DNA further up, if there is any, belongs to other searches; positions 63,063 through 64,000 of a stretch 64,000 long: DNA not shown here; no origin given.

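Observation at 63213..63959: Phage-encoded single-domain Clp/Hsp100 D1-type AAA+ ATPase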

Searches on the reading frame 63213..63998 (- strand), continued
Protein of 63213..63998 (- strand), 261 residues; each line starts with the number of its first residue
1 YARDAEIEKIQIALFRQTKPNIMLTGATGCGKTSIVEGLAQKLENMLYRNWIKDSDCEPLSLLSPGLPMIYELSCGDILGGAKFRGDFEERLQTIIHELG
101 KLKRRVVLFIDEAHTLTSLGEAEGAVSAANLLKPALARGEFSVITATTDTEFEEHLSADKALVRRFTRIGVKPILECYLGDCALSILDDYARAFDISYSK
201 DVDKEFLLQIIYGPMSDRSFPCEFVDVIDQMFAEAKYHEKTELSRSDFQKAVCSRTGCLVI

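Call 9: find_homologous_proteins(query=window:63213-63998:-, max_evalue=0.00001)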
Query window:63213-63998:- (261 aa): 7149 proteins with E <= 0.00001 among 8000 candidates; the best 120 are listed.
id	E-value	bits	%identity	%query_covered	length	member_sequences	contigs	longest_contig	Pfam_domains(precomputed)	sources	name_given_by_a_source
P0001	1.4e-161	554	95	100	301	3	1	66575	PF00004.36,PF13401.13,PF20703.4,PF01637.25,PF05621.18,PF13191.13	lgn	-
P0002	1.3e-139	482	84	100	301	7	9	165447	PF00004.36,PF13401.13,PF20703.4,PF09848.16,PF01637.25,PF05621.18,PF13191.13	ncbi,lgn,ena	-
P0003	8.2e-138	476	82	100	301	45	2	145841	PF00004.36,PF13401.13,PF20703.4,PF09848.16,PF01637.25,PF07728.21,PF05621.18,PF13191.13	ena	-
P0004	9.2e-135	466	79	100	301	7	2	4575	PF00004.36,PF13401.13,PF20703.4,PF09848.16,PF01637.25,PF05621.18,PF13191.13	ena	-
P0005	2.0e-132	458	79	100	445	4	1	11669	PF08719.18,PF00004.36,PF13401.13,PF09848.16,PF01637.25,PF05621.18,PF13191.13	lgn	-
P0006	3.4e-106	372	67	100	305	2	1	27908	PF25201.1,PF00004.36,PF13401.13,PF20703.4,PF01637.25,PF05621.18,PF13191.13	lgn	-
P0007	4.0e-91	323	58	100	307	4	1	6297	PF00004.36,PF13401.13,PF20703.4,PF01637.25,PF05621.18,PF13191.13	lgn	-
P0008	5.9e-91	323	59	100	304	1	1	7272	PF25201.1,PF00004.36,PF13401.13,PF20703.4,PF09848.16,PF01637.25,PF05621.18,PF13191.13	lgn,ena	-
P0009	6.2e-91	322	58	100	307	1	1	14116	PF00004.36,PF13401.13,PF20703.4,PF01637.25,PF05621.18,PF13191.13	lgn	-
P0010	4.8e-90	320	58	100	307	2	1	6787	PF00004.36,PF13401.13,PF20703.4,PF01637.25,PF05621.18,PF13191.13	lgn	-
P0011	1.1e-89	318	58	100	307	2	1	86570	PF00004.36,PF13401.13,PF20703.4,PF01637.25,PF05621.18,PF13191.13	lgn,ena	-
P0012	2.9e-89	317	57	100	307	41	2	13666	PF00004.36,PF20703.4,PF01637.25,PF05621.18,PF13191.13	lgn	-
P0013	4.2e-89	316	58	100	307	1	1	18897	PF00004.36,PF13401.13,PF20703.4,PF01637.25,PF05621.18,PF13191.13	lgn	-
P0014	1.0e-88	315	57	100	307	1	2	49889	PF00004.36,PF20703.4,PF01637.25,PF13191.13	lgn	-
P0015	1.1e-88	315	58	100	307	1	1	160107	PF00004.36,PF13401.13,PF20703.4,PF01637.25,PF05621.18,PF13191.13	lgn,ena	-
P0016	1.3e-88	315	57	100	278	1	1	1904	PF00004.36,PF20703.4,PF01637.25,PF13191.13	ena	-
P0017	1.4e-88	315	58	100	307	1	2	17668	PF00004.36,PF13401.13,PF20703.4,PF01637.25,PF05621.18,PF13191.13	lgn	-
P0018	4.4e-88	313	57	100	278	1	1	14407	PF00004.36,PF13401.13,PF20703.4,PF01637.25,PF05621.18,PF13191.13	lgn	-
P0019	2.5e-87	311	57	100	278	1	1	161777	PF00004.36,PF13401.13,PF20703.4,PF01637.25,PF05621.18,PF13191.13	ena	-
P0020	3.6e-87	310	57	100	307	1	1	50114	PF00004.36,PF13401.13,PF20703.4,PF01637.25,PF05621.18,PF13191.13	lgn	-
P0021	5.0e-87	310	56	100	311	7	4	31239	PF25201.1,PF00004.36,PF13401.13,PF20703.4,PF01637.25,PF05621.18,PF13191.13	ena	-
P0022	6.8e-87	309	55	100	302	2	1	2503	PF25201.1,PF05729.19,PF13555.13,PF00004.36,PF13401.13,PF20703.4,PF09848.16,PF01637.25,PF07728.21,PF05621.18,PF13191.13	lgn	-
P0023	1.7e-86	308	56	100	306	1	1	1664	PF05729.19,PF00004.36,PF13401.13,PF20703.4,PF01637.25,PF05621.18,PF13191.13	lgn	-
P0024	3.3e-86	307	57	100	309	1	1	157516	PF05729.19,PF00004.36,PF13401.13,PF20703.4,PF01637.25,PF05621.18,PF13191.13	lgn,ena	-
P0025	1.4e-85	305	56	100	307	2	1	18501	PF05729.19,PF00004.36,PF13401.13,PF20703.4,PF01637.25,PF07728.21,PF05621.18,PF13191.13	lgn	-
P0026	1.5e-85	305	56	100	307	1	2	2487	PF00004.36,PF13401.13,PF20703.4,PF01637.25,PF05621.18,PF13191.13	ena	-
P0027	1.9e-85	305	56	100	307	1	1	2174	PF05729.19,PF00004.36,PF13401.13,PF20703.4,PF01637.25,PF05621.18,PF13191.13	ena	-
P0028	2.1e-85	304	56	100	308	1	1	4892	PF05729.19,PF00004.36,PF13401.13,PF20703.4,PF01637.25,PF05621.18,PF13191.13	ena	-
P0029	2.2e-85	304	55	100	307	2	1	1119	PF05729.19,PF00004.36,PF13401.13,PF20703.4,PF01637.25,PF05621.18,PF13191.13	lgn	-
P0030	2.6e-85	304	56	100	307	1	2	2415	PF05729.19,PF00004.36,PF13401.13,PF20703.4,PF01637.25,PF05621.18,PF13191.13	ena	-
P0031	3.0e-85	304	54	100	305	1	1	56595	PF00004.36,PF13401.13,PF20703.4,PF09848.16,PF01637.25,PF07728.21,PF05621.18,PF13191.13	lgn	-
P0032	3.6e-85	304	58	97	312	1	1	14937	PF00004.36,PF13401.13,PF20703.4,PF01637.25,PF05621.18,PF13191.13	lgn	-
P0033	9.3e-85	302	55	100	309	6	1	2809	PF05729.19,PF00004.36,PF13401.13,PF20703.4,PF01637.25,PF05621.18,PF13191.13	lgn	-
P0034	1.8e-84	301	56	100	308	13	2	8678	PF05729.19,PF00004.36,PF13401.13,PF20703.4,PF01637.25,PF07728.21,PF05621.18,PF13191.13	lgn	-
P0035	2.4e-84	301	56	100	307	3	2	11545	PF05729.19,PF00004.36,PF13401.13,PF20703.4,PF01637.25,PF05621.18,PF13191.13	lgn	-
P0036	3.4e-84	300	55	100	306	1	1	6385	PF00004.36,PF13401.13,PF20703.4,PF01637.25,PF05621.18,PF13191.13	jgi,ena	-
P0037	6.8e-84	299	55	100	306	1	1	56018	PF00004.36,PF13401.13,PF20703.4,PF01637.25,PF13191.13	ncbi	-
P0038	2.2e-83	298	56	100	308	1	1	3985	PF00004.36,PF13401.13,PF20703.4,PF01637.25,PF05621.18,PF13191.13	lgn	-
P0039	4.9e-82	293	55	100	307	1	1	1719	PF05729.19,PF00004.36,PF13401.13,PF20703.4,PF01637.25,PF05621.18,PF13191.13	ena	-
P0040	1.6e-79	285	57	92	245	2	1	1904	PF00004.36,PF01637.25,PF13191.13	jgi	-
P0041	1.5e-78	282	53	100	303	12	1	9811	PF00004.36,PF13401.13,PF20703.4,PF01637.25,PF13191.13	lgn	-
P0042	2.6e-78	281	53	100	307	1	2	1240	PF00004.36,PF13401.13,PF20703.4,PF01637.25,PF05621.18,PF13191.13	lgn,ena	-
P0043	9.4e-78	279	49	100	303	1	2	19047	PF00004.36,PF01637.25,PF13191.13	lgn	-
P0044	1.6e-77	279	52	100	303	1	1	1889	PF00004.36,PF13401.13,PF20703.4,PF01637.25,PF07728.21,PF13191.13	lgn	-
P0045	4.1e-68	248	59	76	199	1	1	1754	PF00004.36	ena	-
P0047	5.4e-59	218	45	97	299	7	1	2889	PF00004.36,PF13401.13,PF01637.25,PF07728.21,PF13191.13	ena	-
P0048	2.5e-52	196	42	100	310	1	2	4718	PF00004.36,PF01637.25,PF13191.13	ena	-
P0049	6.7e-44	168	36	100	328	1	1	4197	PF13173.13,PF00004.36,PF20703.4,PF01637.25,PF05621.18,PF13191.13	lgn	-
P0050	3.7e-42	163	39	97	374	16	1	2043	PF00004.36,PF17871.8,PF05621.18,PF13191.13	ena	-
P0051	3.3e-36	143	40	89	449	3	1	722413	PF02861.26,PF00004.36,PF13401.13,PF23569.2,PF17871.8,PF01637.25,PF05621.18,PF13191.13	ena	-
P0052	4.5e-36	143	38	92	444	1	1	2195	PF02151.26,PF05729.19,PF00004.36,PF23569.2,PF17871.8,PF05621.18,PF13191.13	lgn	-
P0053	4.6e-36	143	38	92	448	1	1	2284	PF02151.26,PF05729.19,PF00004.36,PF23569.2,PF17871.8,PF05621.18,PF13191.13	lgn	-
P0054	5.9e-36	142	40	89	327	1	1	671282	PF00004.36,PF13401.13,PF23569.2,PF17871.8,PF01637.25,PF05621.18,PF13191.13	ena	-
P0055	7.0e-36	142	39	88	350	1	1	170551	PF00004.36,PF13401.13,PF23569.2,PF17871.8,PF01637.25,PF05621.18,PF13191.13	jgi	jgi:ATP-dependent Clp protease ATP-binding subunit ClpB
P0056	7.9e-36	142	39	89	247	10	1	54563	PF00004.36,PF13401.13,PF23569.2,PF17871.8,PF01637.25,PF05621.18,PF13191.13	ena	-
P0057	7.9e-36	142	38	88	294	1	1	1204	PF00004.36,PF13401.13,PF23569.2,PF17871.8,PF01637.25,PF05621.18,PF13191.13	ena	-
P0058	1.2e-35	141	39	88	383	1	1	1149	PF00004.36,PF23569.2,PF17871.8,PF05621.18,PF13191.13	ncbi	ncbi:MAG: AAA family ATPase, partial [Gammaproteobacteria bacterium]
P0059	2.2e-35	141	39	89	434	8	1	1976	PF02861.26,PF00004.36,PF13401.13,PF23569.2,PF17871.8,PF01637.25,PF05621.18,PF13191.13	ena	-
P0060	3.5e-35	140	37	88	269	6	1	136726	PF00004.36,PF13401.13,PF23569.2,PF17871.8,PF01637.25,PF05621.18,PF13191.13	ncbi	-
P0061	4.1e-35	140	45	64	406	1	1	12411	PF02861.26,PF00004.36,PF23569.2,PF17871.8,PF01637.25,PF05621.18,PF13191.13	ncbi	ncbi:MAG: Clp protease N-terminal domain-containing protein, partial [Rhodanobacteraceae bacterium]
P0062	4.5e-35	139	38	88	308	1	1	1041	PF00004.36,PF23569.2,PF17871.8,PF05621.18,PF13191.13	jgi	jgi:ATPases with chaperone activity, ATP-binding subunit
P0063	4.8e-35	139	38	88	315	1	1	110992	PF00004.36,PF23569.2,PF17871.8,PF05621.18,PF13191.13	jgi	jgi:ATP-dependent Clp protease ATP-binding subunit ClpB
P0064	5.1e-35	139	38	88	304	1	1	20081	PF00004.36,PF23569.2,PF17871.8,PF01637.25,PF05621.18,PF13191.13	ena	-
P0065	5.5e-35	139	40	88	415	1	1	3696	PF02861.26,PF00004.36,PF23569.2,PF17871.8,PF05621.18,PF13191.13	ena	-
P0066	5.6e-35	139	37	90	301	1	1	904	PF00004.36,PF23569.2,PF17871.8,PF01637.25,PF05621.18,PF13191.13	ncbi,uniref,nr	ncbi:MAG: AAA family ATPase, partial [Bosea sp.]|uniref:AAA family ATPase n=1 Tax=Bosea sp. (in: a-p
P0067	5.8e-35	139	39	93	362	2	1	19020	PF00004.36,PF13401.13,PF17871.8,PF01637.25,PF05621.18,PF13191.13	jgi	-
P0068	7.3e-35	139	40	90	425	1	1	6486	PF02861.26,PF00004.36,PF23569.2,PF17871.8,PF01637.25,PF05621.18,PF13191.13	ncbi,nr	ncbi:MAG: AAA family ATPase, partial [Synergistetes bacterium]|nr:AAA family ATPase [Synergistota ba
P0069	9.4e-35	138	39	88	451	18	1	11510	PF02861.26,PF00004.36,PF23569.2,PF17871.8,PF01637.25,PF05621.18,PF13191.13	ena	-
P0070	1.1e-34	138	38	88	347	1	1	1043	PF00004.36,PF23569.2,PF17871.8,PF05621.18,PF13191.13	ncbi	ncbi:AAA family ATPase, partial [Pseudomonas aeruginosa]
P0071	1.5e-34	138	38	88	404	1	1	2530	PF02861.26,PF00004.36,PF23569.2,PF17871.8,PF05621.18,PF13191.13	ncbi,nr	ncbi:MAG TPA: Clp protease N-terminal domain-containing protein, partial [Steroidobacteraceae bacter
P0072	1.6e-34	138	39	89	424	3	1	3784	PF02861.26,PF00004.36,PF23569.2,PF17871.8,PF05621.18,PF13191.13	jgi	-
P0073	1.7e-34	138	37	88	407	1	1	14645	PF02861.26,PF00004.36,PF13401.13,PF23569.2,PF17871.8,PF01637.25,PF05621.18,PF13191.13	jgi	jgi:ATP-dependent Clp protease ATP-binding subunit ClpB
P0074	1.7e-34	138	38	88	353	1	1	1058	PF00004.36,PF23569.2,PF17871.8,PF05621.18,PF13191.13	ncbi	ncbi:MAG: AAA family ATPase, partial [Gammaproteobacteria bacterium]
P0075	2.0e-34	137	38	88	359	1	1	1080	PF02861.26,PF00004.36,PF13401.13,PF23569.2,PF17871.8,PF01637.25,PF05621.18,PF13191.13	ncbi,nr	ncbi:MAG TPA: AAA family ATPase, partial [Cellvibrionaceae bacterium]|nr:AAA family ATPase [Cellvibr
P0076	2.0e-34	137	36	95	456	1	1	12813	PF02861.26,PF00004.36,PF23569.2,PF17871.8,PF05621.18,PF13191.13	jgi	-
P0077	2.3e-34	137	36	95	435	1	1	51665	PF02861.26,PF00004.36,PF23569.2,PF17871.8,PF05621.18,PF13191.13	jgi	jgi:ATP-dependent Clp protease ATP-binding subunit ClpB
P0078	2.5e-34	137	39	88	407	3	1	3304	PF02861.26,PF00004.36,PF23569.2,PF17871.8,PF01637.25,PF05621.18,PF13191.13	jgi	jgi:ATP-dependent Clp protease ATP-binding subunit ClpB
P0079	2.6e-34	137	38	88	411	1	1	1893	PF02861.26,PF00004.36,PF23569.2,PF17871.8,PF05621.18,PF13191.13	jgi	jgi:ATP-dependent Clp protease ATP-binding subunit ClpB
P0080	2.7e-34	137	39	87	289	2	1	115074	PF00004.36,PF13401.13,PF23569.2,PF17871.8,PF01637.25,PF05621.18,PF13191.13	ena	-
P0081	2.8e-34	137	38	88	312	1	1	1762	PF00004.36,PF13401.13,PF23569.2,PF17871.8,PF01637.25,PF05621.18,PF13191.13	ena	-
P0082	3.3e-34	137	38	89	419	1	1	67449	PF02861.26,PF00004.36,PF23569.2,PF17871.8,PF01637.25,PF05621.18,PF13191.13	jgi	jgi:ATP-dependent Clp protease ATP-binding subunit ClpB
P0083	3.9e-34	136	38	89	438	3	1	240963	PF02861.26,PF00004.36,PF23569.2,PF17871.8,PF01637.25,PF05621.18,PF13191.13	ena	-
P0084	4.0e-34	136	39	93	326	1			PF00004.36,PF23569.2,PF17871.8,PF05621.18,PF13191.13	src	-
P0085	4.0e-34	136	38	88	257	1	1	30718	PF00004.36,PF23569.2,PF17871.8,PF01637.25,PF05621.18,PF13191.13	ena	-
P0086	5.0e-34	136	39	88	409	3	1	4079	PF02861.26,PF00004.36,PF13401.13,PF23569.2,PF17871.8,PF01637.25,PF05621.18,PF13191.13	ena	-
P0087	5.3e-34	136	37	88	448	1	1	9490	PF02861.26,PF00004.36,PF13401.13,PF23569.2,PF17871.8,PF01637.25,PF05621.18,PF13191.13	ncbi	ncbi:MAG: Clp protease N-terminal domain-containing protein, partial [Pseudomonadota bacterium]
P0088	5.5e-34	136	39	88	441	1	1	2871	PF02861.26,PF00004.36,PF13401.13,PF23569.2,PF17871.8,PF01637.25,PF05621.18,PF13191.13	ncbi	ncbi:MAG TPA: Clp protease N-terminal domain-containing protein, partial [Actinomycetota bacterium]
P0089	5.5e-34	136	38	88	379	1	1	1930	PF00004.36,PF23569.2,PF17871.8,PF01637.25,PF07728.21,PF05621.18,PF13191.13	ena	-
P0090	5.5e-34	136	38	87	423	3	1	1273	PF02861.26,PF00004.36,PF23569.2,PF17871.8,PF05621.18,PF13191.13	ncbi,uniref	ncbi:AAA family ATPase, partial [Methylicorpusculum sp.]|uniref:AAA family ATPase n=1 Tax=Methylicor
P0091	6.1e-34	136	37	88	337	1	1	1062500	PF02861.26,PF00004.36,PF13401.13,PF23569.2,PF17871.8,PF01637.25,PF05621.18,PF13191.13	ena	-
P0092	6.2e-34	136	38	88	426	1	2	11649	PF02861.26,PF00004.36,PF23569.2,PF17871.8,PF01637.25,PF05621.18,PF13191.13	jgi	jgi:ATP-dependent Clp protease ATP-binding subunit ClpB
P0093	6.2e-34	136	39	90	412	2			PF02861.26,PF00004.36,PF13401.13,PF23569.2,PF17871.8,PF01637.25,PF05621.18,PF13191.13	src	-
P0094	6.5e-34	136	45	67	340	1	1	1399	PF00004.36,PF23569.2,PF01637.25,PF05621.18,PF13191.13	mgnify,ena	mgnify:CR=1 FL=1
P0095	6.5e-34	136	38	88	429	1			PF02861.26,PF00004.36,PF23569.2,PF17871.8,PF05621.18,PF13191.13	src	-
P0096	6.8e-34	136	38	88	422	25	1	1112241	PF02861.26,PF00004.36,PF13401.13,PF23569.2,PF17871.8,PF13191.13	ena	-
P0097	8.1e-34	135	37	92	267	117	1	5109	PF00004.36,PF13401.13,PF23569.2,PF17871.8,PF01637.25,PF05621.18,PF13191.13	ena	-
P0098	8.2e-34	135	38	88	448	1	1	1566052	PF02861.26,PF00004.36,PF13401.13,PF23569.2,PF17871.8,PF01637.25,PF05621.18,PF13191.13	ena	-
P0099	8.4e-34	135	37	87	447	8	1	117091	PF02861.26,PF00004.36,PF23569.2,PF17871.8,PF05621.18,PF13191.13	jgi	jgi:ATP-dependent Clp protease ATP-binding subunit ClpB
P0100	8.6e-34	135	37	88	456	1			PF02861.26,PF00004.36,PF23569.2,PF17871.8,PF05621.18,PF13191.13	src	-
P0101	8.8e-34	135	39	88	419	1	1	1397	PF02861.26,PF00004.36,PF23569.2,PF17871.8,PF05621.18,PF13191.13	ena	-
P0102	8.9e-34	135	38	88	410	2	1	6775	PF02861.26,PF00004.36,PF13401.13,PF23569.2,PF17871.8,PF05621.18,PF13191.13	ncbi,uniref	ncbi:MAG: Clp protease N-terminal domain-containing protein, partial [Guyparkeria sp.]|uniref:Clp pr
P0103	9.3e-34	135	36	91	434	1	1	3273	PF02861.26,PF00004.36,PF23569.2,PF17871.8,PF05621.18,PF13191.13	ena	-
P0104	9.9e-34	135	39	88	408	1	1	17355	PF00004.36,PF23569.2,PF17871.8,PF07728.21,PF05621.18,PF13191.13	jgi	jgi:ATP-dependent Clp protease ATP-binding subunit ClpC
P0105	1.1e-33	135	38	88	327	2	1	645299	PF00004.36,PF23569.2,PF17871.8,PF05621.18,PF13191.13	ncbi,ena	-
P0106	1.3e-33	135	36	97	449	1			PF02861.26,PF02151.26,PF00004.36,PF13401.13,PF23569.2,PF17871.8,PF01637.25,PF05621.18,PF13191.13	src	-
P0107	1.4e-33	135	41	88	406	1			PF02861.26,PF00004.36,PF13401.13,PF23569.2,PF17871.8,PF01637.25,PF05621.18,PF13191.13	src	-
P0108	1.4e-33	135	38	88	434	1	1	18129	PF02861.26,PF00004.36,PF23569.2,PF17871.8,PF01637.25,PF05621.18,PF13191.13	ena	-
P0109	1.4e-33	135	37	88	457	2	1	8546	PF02861.26,PF00004.36,PF23569.2,PF17871.8,PF05621.18,PF13191.13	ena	-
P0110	1.4e-33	135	38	88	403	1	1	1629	PF02861.26,PF00004.36,PF23569.2,PF17871.8,PF05621.18,PF13191.13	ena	-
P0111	1.5e-33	135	37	88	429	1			PF02861.26,PF00004.36,PF13401.13,PF23569.2,PF17871.8,PF01637.25,PF13191.13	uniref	uniref:Clp protease N-terminal domain-containing protein n=2 Tax=Metallibacterium sp. TaxID=2940281 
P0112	1.5e-33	134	37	87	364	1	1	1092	PF00004.36,PF23569.2,PF17871.8,PF01637.25,PF05621.18,PF13191.13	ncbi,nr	ncbi:MAG: AAA family ATPase, partial [Methyloprofundus sp.]|nr:AAA family ATPase [Methyloprofundus s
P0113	1.6e-33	134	36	94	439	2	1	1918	PF02861.26,PF00004.36,PF23569.2,PF17871.8,PF05621.18,PF13191.13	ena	-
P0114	1.6e-33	134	39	90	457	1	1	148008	PF02861.26,PF00004.36,PF13401.13,PF23569.2,PF17871.8,PF01637.25,PF05621.18,PF13191.13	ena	-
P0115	1.7e-33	134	34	98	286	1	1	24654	PF00004.36,PF13401.13,PF23569.2,PF17871.8,PF01637.25,PF05621.18,PF13191.13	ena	-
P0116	1.8e-33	134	35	96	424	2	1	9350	PF02861.26,PF00004.36,PF23569.2,PF17871.8,PF13191.13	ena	-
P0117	1.9e-33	134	38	93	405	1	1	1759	PF00004.36,PF13401.13,PF23569.2,PF17871.8,PF01637.25,PF05621.18,PF13191.13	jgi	-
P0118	2.0e-33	134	45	64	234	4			PF00004.36,PF13401.13,PF23569.2,PF01637.25,PF05621.18,PF13191.13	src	-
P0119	2.1e-33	134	38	87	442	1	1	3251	PF02861.26,PF00004.36,PF13401.13,PF23569.2,PF17871.8,PF01637.25,PF05621.18,PF13191.13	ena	-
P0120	2.2e-33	134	35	95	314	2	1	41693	PF00004.36,PF23569.2,PF17871.8,PF01637.25,PF05621.18,PF13191.13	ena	-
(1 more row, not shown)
